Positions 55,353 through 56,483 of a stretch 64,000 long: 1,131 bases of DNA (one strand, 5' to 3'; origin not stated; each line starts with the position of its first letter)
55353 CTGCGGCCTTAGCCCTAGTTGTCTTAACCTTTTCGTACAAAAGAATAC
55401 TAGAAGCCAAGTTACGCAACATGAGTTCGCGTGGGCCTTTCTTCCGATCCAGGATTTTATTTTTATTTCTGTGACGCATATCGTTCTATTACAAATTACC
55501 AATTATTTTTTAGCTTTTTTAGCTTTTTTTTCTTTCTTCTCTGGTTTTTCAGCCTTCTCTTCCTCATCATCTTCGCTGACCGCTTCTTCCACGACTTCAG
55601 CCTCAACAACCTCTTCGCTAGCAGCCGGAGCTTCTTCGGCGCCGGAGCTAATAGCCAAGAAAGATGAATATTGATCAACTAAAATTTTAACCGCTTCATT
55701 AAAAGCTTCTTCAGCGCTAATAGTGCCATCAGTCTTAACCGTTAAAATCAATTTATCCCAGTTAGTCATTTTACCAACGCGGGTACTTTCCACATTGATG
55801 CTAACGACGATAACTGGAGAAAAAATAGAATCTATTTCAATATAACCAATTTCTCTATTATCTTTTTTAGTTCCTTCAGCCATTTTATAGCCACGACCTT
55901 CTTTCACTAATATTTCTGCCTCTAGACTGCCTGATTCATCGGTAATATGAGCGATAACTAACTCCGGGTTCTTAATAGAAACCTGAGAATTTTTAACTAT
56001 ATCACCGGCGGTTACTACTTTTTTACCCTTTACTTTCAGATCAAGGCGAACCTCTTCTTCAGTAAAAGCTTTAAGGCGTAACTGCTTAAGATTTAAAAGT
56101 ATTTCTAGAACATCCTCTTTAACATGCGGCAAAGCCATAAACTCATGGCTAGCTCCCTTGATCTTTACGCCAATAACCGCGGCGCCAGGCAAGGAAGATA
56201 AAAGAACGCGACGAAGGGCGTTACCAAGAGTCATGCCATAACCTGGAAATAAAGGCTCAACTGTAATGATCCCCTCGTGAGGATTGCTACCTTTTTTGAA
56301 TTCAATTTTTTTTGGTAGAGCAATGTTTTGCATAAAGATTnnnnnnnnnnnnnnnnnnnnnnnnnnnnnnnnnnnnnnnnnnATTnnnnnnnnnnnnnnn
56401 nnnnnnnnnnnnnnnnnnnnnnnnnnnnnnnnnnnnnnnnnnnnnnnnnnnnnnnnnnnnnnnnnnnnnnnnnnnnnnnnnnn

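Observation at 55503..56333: RpoA ends after the N-terminal domain: alpha-CTD replaced by an acidic-then-basic low-complexity tail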

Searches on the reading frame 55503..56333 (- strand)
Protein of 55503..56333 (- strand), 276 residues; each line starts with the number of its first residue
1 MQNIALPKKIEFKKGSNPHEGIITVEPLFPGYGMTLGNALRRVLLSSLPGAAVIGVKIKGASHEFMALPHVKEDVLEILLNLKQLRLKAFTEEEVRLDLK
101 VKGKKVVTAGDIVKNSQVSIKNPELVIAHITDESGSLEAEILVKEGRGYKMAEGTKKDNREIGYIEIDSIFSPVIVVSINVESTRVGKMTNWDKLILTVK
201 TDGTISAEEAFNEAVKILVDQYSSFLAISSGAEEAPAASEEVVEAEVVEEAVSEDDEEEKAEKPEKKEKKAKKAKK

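Call 3: search_protein_families(library=pfam, proteins=[window:55503-56333:-], max_evalue=10)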
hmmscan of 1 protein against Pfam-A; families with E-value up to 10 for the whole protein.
window:55503-56333:- (276 aa): 3 families
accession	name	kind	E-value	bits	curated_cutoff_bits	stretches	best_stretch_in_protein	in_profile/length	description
PF01000.31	RNA_pol_A_bac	-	7.1e-30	104.1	33.9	1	56-172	1-119/119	RNA polymerase Rpb3/RpoA insert domain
PF01193.29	RNA_pol_L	-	6e-22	77.6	24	1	26-221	1-73/74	RNA polymerase Rpb3/Rpb11 dimerisation domain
PF13656.11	RNA_pol_L_2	-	4.3e-05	23.6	27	2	193-225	40-72/75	RNA polymerase Rpb3/Rpb11 dimerisation domain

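Call 4: search_protein_families(library=ncbifam, proteins=[window:55503-56333:-], max_evalue=10)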
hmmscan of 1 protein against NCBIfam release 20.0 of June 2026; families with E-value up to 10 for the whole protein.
window:55503-56333:- (276 aa): 12 families
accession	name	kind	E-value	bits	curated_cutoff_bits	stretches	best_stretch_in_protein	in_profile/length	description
NF003519.0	PRK05182.2-5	equivalog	1e-81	274.4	277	1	1-263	1-250/320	DNA-directed RNA polymerase subunit alpha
NF003513.0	PRK05182.1-2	equivalog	6.2e-76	255.5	302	1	2-240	7-245/338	DNA-directed RNA polymerase subunit alpha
TIGR02027.1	rpoA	equivalog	8.6e-75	251.7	227.8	1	21-246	2-228/298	DNA-directed RNA polymerase subunit alpha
NF003515.0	PRK05182.2-1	equivalog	5e-70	236.3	406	1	13-238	13-237/314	DNA-directed RNA polymerase subunit alpha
NF003516.0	PRK05182.2-2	equivalog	2.5e-65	220.7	353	1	18-247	18-246/315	DNA-directed RNA polymerase subunit alpha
NF003514.0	PRK05182.1-4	equivalog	1.5e-63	214.5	434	1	23-235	21-232/338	DNA-directed RNA polymerase subunit alpha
NF003518.0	PRK05182.2-4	equivalog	1.7e-60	204.8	523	1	16-252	14-251/312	DNA-directed RNA polymerase subunit alpha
NF003517.0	PRK05182.2-3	equivalog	5.9e-59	199.8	356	1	3-232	7-240/344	DNA-directed RNA polymerase subunit alpha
NF001988.0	PRK00783.1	equivalog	5.7e-08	32.7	153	3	190-229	222-261/266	DNA-directed RNA polymerase subunit D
NF011548.0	PRK14979.1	equivalog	0.00029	21.1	194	2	35-147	25-132/195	DNA-directed RNA polymerase subunit D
NF002233.0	PRK01146.1-1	equivalog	0.00079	19.3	79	1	193-225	51-83/92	DNA-directed RNA polymerase subunit L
NF008752.0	PRK11784.1-4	equivalog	0.063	12.1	266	1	172-227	210-265/357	tRNA 2-selenouridine(34) synthase MnmH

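Call 5: find_homologous_proteins(query=window:55503-56333:-, max_evalue=1e-10)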
Query window:55503-56333:- (276 aa): 7996 proteins with E <= 1e-10 among 8000 candidates; the best 120 are listed.
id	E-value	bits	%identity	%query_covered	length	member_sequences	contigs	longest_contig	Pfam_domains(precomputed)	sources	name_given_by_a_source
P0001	3.1e-166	569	100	100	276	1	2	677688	PF01000.32,PF01193.30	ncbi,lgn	-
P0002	2.2e-145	501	92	90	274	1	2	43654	PF01000.32,PF01193.30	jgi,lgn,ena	jgi:DNA-directed RNA polymerase subunit alpha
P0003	1.1e-144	499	90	92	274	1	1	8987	PF01000.32,PF01193.30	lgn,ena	-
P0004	1.2e-133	462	89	83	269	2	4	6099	PF01000.32,PF01193.30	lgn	-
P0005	5.6e-133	460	88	85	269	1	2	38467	PF01000.32,PF01193.30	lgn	-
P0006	5.2e-131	454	86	86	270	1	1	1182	PF01000.32,PF01193.30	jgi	jgi:DNA-directed RNA polymerase subunit alpha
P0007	1.2e-130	453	84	86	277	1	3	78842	PF01000.32,PF01193.30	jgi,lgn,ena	-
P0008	2.4e-130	452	84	88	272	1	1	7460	PF01000.32,PF01193.30,PF13656.12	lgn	-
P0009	5.1e-130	451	86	86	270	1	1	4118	PF01000.32,PF01193.30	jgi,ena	-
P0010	6.0e-130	450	81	92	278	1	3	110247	PF01000.32,PF01193.30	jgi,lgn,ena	-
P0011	6.1e-129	447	83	87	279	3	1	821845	PF01000.32,PF01193.30,PF13656.12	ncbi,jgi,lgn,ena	ncbi:MAG: DNA-directed RNA polymerase subunit alpha [Patescibacteria group bacterium]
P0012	3.1e-128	445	79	91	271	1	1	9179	PF01000.32,PF01193.30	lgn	-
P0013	4.2e-128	444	85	82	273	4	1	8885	PF01000.32,PF01193.30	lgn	-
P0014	5.4e-128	444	81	92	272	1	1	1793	PF01000.32,PF01193.30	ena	-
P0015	8.1e-128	443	85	85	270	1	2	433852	PF01000.32,PF01193.30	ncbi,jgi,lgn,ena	ncbi:MAG: DNA-directed RNA polymerase subunit alpha [Patescibacteria group bacterium]|jgi:DNA-direct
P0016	9.6e-128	443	81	91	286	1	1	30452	PF01000.32,PF01193.30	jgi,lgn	-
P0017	3.3e-127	441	86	83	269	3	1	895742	PF01000.32,PF01193.30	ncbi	-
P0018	3.7e-127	441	84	85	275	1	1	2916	PF01000.32,PF01193.30,PF13656.12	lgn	-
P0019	4.4e-127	441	86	83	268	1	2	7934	PF01000.32,PF01193.30,PF13656.12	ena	-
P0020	9.0e-127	440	83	84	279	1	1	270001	PF01000.32,PF01193.30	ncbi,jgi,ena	ncbi:MAG: DNA-directed RNA polymerase subunit alpha [Patescibacteria group bacterium]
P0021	9.7e-127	440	85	82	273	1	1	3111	PF01000.32,PF01193.30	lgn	-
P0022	1.2e-126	440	81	90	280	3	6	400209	PF01000.32,PF01193.30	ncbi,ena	-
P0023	1.2e-126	440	85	84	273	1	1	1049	PF01000.32,PF01193.30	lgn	-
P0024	1.3e-126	439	85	84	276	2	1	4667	PF01000.32,PF01193.30,PF13656.12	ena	-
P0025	1.3e-126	439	83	87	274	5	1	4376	PF01000.32,PF01193.30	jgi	jgi:DNA-directed RNA polymerase subunit alpha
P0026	1.3e-126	439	82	86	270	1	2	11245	PF01000.32,PF01193.30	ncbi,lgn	-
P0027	2.9e-126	438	81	88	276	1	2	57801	PF01000.32,PF01193.30,PF13656.12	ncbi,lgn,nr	ncbi:MAG: DNA-directed RNA polymerase subunit alpha [Candidatus Falkowbacteria bacterium]|nr:DNA-dir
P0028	4.3e-126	438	85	83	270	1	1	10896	PF01000.32,PF01193.30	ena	-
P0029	4.7e-126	438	84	83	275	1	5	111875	PF01000.32,PF01193.30,PF13656.12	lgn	-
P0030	4.8e-126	438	81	87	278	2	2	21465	PF01000.32,PF01193.30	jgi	jgi:DNA-directed RNA polymerase subunit alpha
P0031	5.8e-126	437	85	83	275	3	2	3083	PF01000.32,PF01193.30,PF13656.12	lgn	-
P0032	1.2e-125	436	83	85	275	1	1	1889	PF01000.32,PF01193.30,PF13656.12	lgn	-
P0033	1.8e-125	436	85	82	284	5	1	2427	PF01000.32,PF01193.30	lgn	-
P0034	1.9e-125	436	82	83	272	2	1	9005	PF01000.32,PF01193.30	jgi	-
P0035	2.3e-125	435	83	86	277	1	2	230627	PF01000.32,PF01193.30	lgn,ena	-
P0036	2.3e-125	435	81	88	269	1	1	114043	PF01000.32,PF01193.30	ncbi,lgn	-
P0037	3.4e-125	435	78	94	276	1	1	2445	PF01000.32,PF01193.30,PF13656.12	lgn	-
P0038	3.4e-125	435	79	88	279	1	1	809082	PF01000.32,PF01193.30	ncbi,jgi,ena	ncbi:MAG: DNA-directed RNA polymerase subunit alpha [Patescibacteria group bacterium]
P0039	3.4e-125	435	81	88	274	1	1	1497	PF01000.32,PF01193.30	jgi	jgi:DNA-directed RNA polymerase subunit alpha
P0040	3.5e-125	435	78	97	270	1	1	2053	PF01000.32,PF01193.30,PF13656.12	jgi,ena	-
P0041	4.0e-125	435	82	87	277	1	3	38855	PF01000.32,PF01193.30,PF13656.12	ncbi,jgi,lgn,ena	ncbi:MAG: DNA-directed RNA polymerase subunit alpha [Patescibacteria group bacterium]|jgi:DNA-direct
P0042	4.5e-125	434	79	91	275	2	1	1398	PF01000.32,PF01193.30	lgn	-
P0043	5.3e-125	434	80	89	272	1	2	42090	PF01000.32,PF01193.30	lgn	-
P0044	6.8e-125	434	79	93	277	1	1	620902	PF01000.32,PF01193.30,PF13656.12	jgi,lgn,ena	-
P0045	7.2e-125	434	85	82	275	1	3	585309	PF01000.32,PF01193.30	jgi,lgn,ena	-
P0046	7.8e-125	434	80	92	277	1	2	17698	PF01000.32,PF01193.30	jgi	jgi:DNA-directed RNA polymerase subunit alpha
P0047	8.6e-125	433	78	95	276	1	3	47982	PF01000.32,PF01193.30,PF13656.12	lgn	-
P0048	1.4e-124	433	77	97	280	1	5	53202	PF01000.32,PF01193.30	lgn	-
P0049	1.5e-124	433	81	88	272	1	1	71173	PF01000.32,PF01193.30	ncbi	-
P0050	1.8e-124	432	82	89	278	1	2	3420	PF01000.32,PF01193.30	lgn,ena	-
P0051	2.5e-124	432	78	93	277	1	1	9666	PF01000.32,PF01193.30,PF13656.12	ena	-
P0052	2.5e-124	432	75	96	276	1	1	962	PF01000.32,PF01193.30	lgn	-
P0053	2.9e-124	432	82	82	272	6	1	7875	PF01000.32,PF01193.30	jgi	-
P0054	3.2e-124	432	83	82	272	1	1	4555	PF01000.32,PF01193.30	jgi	jgi:DNA-directed RNA polymerase subunit alpha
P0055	3.8e-124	431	84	82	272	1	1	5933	PF01000.32,PF01193.30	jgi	-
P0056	4.1e-124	431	83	86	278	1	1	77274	PF01000.32,PF01193.30,PF13656.12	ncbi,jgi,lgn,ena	-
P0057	4.1e-124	431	77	91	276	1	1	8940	PF01000.32,PF01193.30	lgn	-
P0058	6.5e-124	431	81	89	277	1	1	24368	PF01000.32,PF01193.30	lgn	-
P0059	6.9e-124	431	81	90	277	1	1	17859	PF01000.32,PF01193.30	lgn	-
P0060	7.1e-124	430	75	96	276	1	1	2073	PF01000.32,PF01193.30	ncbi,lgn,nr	ncbi:MAG: DNA-directed RNA polymerase subunit alpha [Methanomicrobia archaeon]|nr:DNA-directed RNA p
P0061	7.5e-124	430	83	83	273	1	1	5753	PF01000.32,PF01193.30,PF13656.12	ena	-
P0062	7.5e-124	430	82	84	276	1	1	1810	PF01000.32,PF01193.30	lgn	-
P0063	8.1e-124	430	80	86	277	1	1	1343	PF01000.32,PF01193.30,PF13656.12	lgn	-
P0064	8.7e-124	430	82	84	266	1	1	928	PF01000.32,PF01193.30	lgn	-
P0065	8.9e-124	430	80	86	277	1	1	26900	PF01000.32,PF01193.30,PF13656.12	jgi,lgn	jgi:DNA-directed RNA polymerase subunit alpha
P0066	1.0e-123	430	82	83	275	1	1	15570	PF01000.32,PF01193.30,PF13656.12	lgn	-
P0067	1.1e-123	430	75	96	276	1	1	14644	PF01000.32,PF01193.30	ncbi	-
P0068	1.2e-123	430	78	97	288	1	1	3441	PF01000.32,PF01193.30,PF13656.12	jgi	-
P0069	1.3e-123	430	85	82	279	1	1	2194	PF01000.32,PF01193.30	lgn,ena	-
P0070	1.4e-123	429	75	96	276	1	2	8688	PF01000.32,PF01193.30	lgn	-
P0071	1.6e-123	429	85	83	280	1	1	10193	PF01000.32,PF01193.30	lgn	-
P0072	1.8e-123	429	80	87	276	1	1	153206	PF01000.32,PF01193.30,PF13656.12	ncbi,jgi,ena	ncbi:MAG: DNA-directed RNA polymerase subunit alpha [Patescibacteria group bacterium]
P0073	1.8e-123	429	83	82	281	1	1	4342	PF01000.32,PF01193.30,PF13656.12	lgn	-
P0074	1.9e-123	429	77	92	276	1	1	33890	PF01000.32,PF01193.30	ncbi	-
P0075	2.0e-123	429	82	89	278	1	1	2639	PF01000.32,PF01193.30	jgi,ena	-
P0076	2.0e-123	429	75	96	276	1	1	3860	PF01000.32,PF01193.30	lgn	-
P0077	2.1e-123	429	85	82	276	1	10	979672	PF01000.32,PF01193.30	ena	-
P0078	2.1e-123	429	80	86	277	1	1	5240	PF01000.32,PF01193.30,PF13656.12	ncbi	-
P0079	2.5e-123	429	85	83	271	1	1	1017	PF01000.32,PF01193.30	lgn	-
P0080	2.5e-123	429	81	86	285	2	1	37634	PF01000.32,PF01193.30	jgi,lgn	jgi:DNA-directed RNA polymerase subunit alpha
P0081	2.6e-123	429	81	83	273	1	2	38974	PF01000.32,PF01193.30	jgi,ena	jgi:DNA-directed RNA polymerase subunit alpha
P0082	2.7e-123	429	79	95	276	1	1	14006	PF01000.32,PF01193.30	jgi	jgi:DNA-directed RNA polymerase subunit alpha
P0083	3.0e-123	428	84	82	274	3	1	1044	PF01000.32,PF01193.30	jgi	jgi:DNA-directed RNA polymerase subunit alpha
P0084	3.3e-123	428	85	82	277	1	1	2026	PF01000.32,PF01193.30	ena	-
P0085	3.4e-123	428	77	97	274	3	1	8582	PF01000.32,PF01193.30,PF13656.12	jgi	-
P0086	3.8e-123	428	82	82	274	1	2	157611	PF01000.32,PF01193.30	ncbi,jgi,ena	ncbi:MAG: DNA-directed RNA polymerase subunit alpha [Patescibacteria group bacterium]|jgi:DNA-direct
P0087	5.2e-123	428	80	87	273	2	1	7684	PF01000.32,PF01193.30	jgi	-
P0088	5.4e-123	428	85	82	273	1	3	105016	PF01000.32,PF01193.30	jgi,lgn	-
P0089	5.7e-123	427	76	96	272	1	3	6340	PF01000.32,PF01193.30,PF13656.12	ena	-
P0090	7.8e-123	427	83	82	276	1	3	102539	PF01000.32,PF01193.30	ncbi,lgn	-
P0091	8.2e-123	427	81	82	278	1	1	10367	PF01000.32,PF01193.30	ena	-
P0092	9.0e-123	427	83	85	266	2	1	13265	PF01000.32,PF01193.30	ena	-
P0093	1.0e-122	427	84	82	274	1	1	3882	PF01000.32,PF01193.30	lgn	-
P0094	1.1e-122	427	82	88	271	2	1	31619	PF01000.32,PF01193.30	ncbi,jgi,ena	ncbi:MAG: DNA-directed RNA polymerase subunit alpha [Patescibacteria group bacterium]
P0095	1.2e-122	426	80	89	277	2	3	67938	PF01000.32,PF01193.30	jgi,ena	-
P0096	1.2e-122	426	80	90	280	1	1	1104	PF01000.32,PF01193.30,PF13656.12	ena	-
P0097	1.2e-122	426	77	93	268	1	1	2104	PF01000.32,PF01193.30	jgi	-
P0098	1.3e-122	426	82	82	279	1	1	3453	PF01000.32,PF01193.30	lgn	-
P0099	1.7e-122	426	78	88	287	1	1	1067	PF01000.32,PF01193.30,PF13656.12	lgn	-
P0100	1.7e-122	426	80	87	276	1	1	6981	PF01000.32,PF01193.30,PF13656.12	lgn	-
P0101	2.8e-122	425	81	88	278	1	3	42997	PF01000.32,PF01193.30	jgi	jgi:DNA-directed RNA polymerase subunit alpha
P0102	2.9e-122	425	78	88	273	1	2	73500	PF01000.32,PF01193.30,PF13656.12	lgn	-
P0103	4.2e-122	425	78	86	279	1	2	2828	PF01000.32,PF01193.30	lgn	-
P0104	4.6e-122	425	84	82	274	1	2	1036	PF01000.32,PF01193.30,PF13656.12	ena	-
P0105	5.0e-122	424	76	93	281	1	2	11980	PF01000.32,PF01193.30,PF13656.12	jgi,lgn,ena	-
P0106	5.2e-122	424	83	82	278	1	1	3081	PF01000.32,PF01193.30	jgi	jgi:DNA-directed RNA polymerase subunit alpha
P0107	5.5e-122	424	82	86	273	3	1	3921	PF01000.32,PF01193.30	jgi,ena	-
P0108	6.0e-122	424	77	95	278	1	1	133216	PF01000.32,PF01193.30,PF13656.12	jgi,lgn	jgi:DNA-directed RNA polymerase subunit alpha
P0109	7.1e-122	424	83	82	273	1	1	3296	PF01000.32,PF01193.30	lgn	-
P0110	7.3e-122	424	80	83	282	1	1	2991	PF01000.32,PF01193.30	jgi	-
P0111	1.2e-121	423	82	84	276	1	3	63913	PF01000.32,PF01193.30,PF13656.12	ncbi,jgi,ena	ncbi:MAG: DNA-directed RNA polymerase subunit alpha [Patescibacteria group bacterium]|jgi:DNA-direct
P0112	1.6e-121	423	82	82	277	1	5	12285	PF01000.32,PF01193.30,PF13656.12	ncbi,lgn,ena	-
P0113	1.6e-121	423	78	91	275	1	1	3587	PF01000.32,PF01193.30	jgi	-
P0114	2.0e-121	422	81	82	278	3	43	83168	PF01000.32,PF01193.30,PF13656.12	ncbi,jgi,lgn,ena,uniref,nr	ncbi:DNA-directed RNA polymerase subunit alpha [Candidatus Falkowbacteria bacterium]|uniref:DNA-dire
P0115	2.4e-121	422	82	82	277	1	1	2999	PF01000.32,PF01193.30,PF13656.12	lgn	-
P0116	3.2e-121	422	76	93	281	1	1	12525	PF01000.32,PF01193.30,PF13656.12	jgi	jgi:DNA-directed RNA polymerase subunit alpha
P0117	3.2e-121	422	81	82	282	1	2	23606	PF01000.32,PF01193.30,PF13656.12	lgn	-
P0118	3.8e-121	422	76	96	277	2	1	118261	PF01000.32,PF01193.30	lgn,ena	-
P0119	3.8e-121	422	79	88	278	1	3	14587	PF01000.32,PF01193.30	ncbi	-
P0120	4.1e-121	421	83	82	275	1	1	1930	PF01000.32,PF01193.30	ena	-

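Call 24: search_protein_representatives(protein=window:55638-56333:-)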
Query: 232 residues. Proteins with E-value up to 0.001 (for the whole library): 8811; up to 1e-10: 5147; up to 1e-30: 1031. The best 150 are listed.
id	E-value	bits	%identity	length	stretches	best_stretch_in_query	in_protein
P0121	8.3e-93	326.3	45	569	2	17-230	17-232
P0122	2.1e-90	318.4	65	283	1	1-226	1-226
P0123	9.4e-75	267.3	43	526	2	16-226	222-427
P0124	9.5e-74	264.0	56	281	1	1-227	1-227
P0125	9.1e-69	247.8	55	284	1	1-223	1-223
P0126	2.5e-65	236.5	52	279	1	1-223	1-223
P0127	1.4e-63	230.8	50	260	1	1-223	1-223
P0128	1.6e-63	230.6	48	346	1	1-226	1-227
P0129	4.7e-63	229.1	52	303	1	1-225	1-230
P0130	2.2e-62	226.9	54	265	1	1-223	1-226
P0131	2.9e-62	226.5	51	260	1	2-220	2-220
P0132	8.7e-60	218.4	47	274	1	3-226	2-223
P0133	1.4e-59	217.7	49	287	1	1-231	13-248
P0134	2.6e-59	216.9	53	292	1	1-219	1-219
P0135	3.9e-59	216.3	50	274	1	19-223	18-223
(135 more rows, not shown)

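Call 31: find_related_loci(query=A1, collection=genome_contigs, flank=3000)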
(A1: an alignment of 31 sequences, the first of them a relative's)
Query A1 (276 aa) in genome_contigs; peptide patterns used: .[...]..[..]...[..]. (x = any residue, [..] = any of these).
600 stretches matched a pattern (row limit reached: there are more); 600 encode a relative of the query (tblastn E <= 1e-3); the best 80 are kept; 80 distinct loci.
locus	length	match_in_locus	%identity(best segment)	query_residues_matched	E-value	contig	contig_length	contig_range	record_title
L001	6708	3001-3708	47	1-239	2e-70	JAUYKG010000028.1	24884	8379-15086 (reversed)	MAG: Candidatus Veblenbacteria bacterium isolate C24_metabat.bin.183 C24_k141_1058672, whole genome shotgun sequence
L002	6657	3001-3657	49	1-223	9e-66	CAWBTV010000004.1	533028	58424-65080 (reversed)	MAG: uncultured Chloroflexia bacterium isolate MFD04580.bin.2.124 genome assembly, contig: contig_23167, whole genome sh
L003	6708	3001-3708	48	3-239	2e-65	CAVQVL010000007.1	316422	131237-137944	MAG: uncultured Chloroflexia bacterium isolate MFD09603.bin.2.85 genome assembly, contig: contig_24798, whole genome sho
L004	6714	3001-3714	46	1-239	3e-64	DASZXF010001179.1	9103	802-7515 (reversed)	MAG TPA_asm: Ktedonobacteraceae bacterium isolate SMAG_U6176 k141_733056, whole genome shotgun sequence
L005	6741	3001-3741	48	1-247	2e-64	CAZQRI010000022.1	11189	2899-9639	MAG TPA_asm: uncultured Gammaproteobacteria bacterium isolate SRP298887_co1_343 genome assembly, contig: NODE_6376_lengt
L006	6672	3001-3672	49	1-225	5e-62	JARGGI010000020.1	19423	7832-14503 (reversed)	MAG: Patescibacteria group bacterium isolate C14-28 NODE_20_length_19423_cov_19.792050, whole genome shotgun sequence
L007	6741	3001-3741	45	2-251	8e-62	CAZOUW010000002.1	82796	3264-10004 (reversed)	MAG TPA_asm: uncultured Candidatus Saccharibacteria bacterium isolate SRP133034_co1_52 genome assembly, contig: NODE_123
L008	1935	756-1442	44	23-264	4e-62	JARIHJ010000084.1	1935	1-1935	MAG: Candidatus Saccharibacteria bacterium isolate CullarsAll.DT.35 k141_201617, whole genome shotgun sequence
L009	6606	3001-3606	52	22-223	6e-60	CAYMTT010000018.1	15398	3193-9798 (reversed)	MAG TPA_asm: uncultured Candidatus Saccharibacteria bacterium isolate binchicken_co17_376 genome assembly, contig: NODE_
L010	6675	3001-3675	48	25-255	6e-60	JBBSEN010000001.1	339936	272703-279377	MAG: Candidatus Saccharimonadales bacterium isolate LS1_sbin.48 LS1_sbin.48_K_1200298_L_339936_cov_15.0791, whole genome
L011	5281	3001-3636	49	25-237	3e-59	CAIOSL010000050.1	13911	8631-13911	uncultured bacterium isolate A14_bin-2522 genome assembly, contig: bin-2522:50/97, whole genome shotgun sequence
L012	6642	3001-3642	47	21-235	3e-59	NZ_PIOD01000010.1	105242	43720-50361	Oceanobacillus chungangensis strain CAU 1051 NODE_10_length_105160_cov_64.411118, whole genome shotgun sequence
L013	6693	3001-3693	45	25-254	8e-59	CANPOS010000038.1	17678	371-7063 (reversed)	MAG TPA_asm: uncultured Clostridium sp. isolate SRR15730528_bin.62_metawrap_v1.3_MAG genome assembly, contig: NODE.4730_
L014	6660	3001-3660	46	21-240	5e-59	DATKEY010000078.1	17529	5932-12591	MAG TPA_asm: Candidatus Dormiibacterota bacterium isolate SMAG_U14511 k141_984604, whole genome shotgun sequence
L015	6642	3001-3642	48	21-235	9e-59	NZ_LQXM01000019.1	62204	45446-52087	Rossellomorea aquimaris TF-12 strain TF12 Cont38, whole genome shotgun sequence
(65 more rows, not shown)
